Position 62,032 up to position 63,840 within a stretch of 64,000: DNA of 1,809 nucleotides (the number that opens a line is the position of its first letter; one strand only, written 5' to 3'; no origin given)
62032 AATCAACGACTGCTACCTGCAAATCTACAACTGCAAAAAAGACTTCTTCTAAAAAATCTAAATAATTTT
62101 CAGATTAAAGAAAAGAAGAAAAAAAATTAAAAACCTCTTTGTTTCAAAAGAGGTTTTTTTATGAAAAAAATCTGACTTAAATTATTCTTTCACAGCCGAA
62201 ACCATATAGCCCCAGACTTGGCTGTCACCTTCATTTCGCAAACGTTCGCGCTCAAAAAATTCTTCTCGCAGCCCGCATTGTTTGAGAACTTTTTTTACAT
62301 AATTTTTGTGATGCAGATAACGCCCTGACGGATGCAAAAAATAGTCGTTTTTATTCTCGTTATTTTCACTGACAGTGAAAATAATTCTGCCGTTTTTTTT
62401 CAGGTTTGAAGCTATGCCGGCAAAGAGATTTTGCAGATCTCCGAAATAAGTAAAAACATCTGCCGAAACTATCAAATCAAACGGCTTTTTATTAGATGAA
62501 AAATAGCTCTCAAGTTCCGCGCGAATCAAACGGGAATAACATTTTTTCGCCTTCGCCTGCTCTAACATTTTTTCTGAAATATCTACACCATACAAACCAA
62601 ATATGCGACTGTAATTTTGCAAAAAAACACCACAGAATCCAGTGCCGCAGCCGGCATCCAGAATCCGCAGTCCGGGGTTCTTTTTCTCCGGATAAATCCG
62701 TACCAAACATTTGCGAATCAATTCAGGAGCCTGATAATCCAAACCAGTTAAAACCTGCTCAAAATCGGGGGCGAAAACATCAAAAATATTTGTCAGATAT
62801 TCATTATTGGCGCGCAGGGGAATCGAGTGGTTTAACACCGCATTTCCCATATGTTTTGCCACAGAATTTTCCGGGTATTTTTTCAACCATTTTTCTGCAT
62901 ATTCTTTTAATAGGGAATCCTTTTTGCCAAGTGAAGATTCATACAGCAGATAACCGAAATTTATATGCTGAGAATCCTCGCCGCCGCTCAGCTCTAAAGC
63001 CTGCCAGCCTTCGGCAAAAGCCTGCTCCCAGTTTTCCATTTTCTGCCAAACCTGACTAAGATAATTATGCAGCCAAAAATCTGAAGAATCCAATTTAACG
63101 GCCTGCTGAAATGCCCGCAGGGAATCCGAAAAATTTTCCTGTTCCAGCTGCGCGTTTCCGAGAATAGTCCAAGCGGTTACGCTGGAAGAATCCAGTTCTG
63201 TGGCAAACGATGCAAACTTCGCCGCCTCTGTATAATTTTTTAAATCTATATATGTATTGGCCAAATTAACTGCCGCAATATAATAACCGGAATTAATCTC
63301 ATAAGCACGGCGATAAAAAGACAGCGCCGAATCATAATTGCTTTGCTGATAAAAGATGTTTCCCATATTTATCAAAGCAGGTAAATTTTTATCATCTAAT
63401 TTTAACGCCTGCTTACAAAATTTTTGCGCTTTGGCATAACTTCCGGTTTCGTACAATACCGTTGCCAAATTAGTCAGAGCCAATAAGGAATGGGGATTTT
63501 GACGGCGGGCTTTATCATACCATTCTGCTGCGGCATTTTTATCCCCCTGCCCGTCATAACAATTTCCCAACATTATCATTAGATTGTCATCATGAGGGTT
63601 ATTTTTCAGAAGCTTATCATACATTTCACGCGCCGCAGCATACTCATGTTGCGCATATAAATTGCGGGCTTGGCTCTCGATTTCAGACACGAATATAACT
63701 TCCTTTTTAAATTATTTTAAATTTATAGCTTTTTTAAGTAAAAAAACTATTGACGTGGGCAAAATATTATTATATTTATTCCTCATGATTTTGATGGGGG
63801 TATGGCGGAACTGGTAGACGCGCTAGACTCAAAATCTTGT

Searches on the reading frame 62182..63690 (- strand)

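Call 25: search_protein_families(library=ncbifam, proteins=[window:62182-63690:-], max_evalue=1e-20)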
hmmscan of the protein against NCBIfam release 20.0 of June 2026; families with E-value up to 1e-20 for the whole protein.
window:62182-63690:- (502 aa): 1 family
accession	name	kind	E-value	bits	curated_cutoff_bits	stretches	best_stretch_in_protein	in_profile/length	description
TIGR02917.1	PEP_TPR_lipo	equivalog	3.8e-29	101.2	312.2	1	14-248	444-678/899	XrtA/PEP-CTERM system TPR-repeat protein PrsT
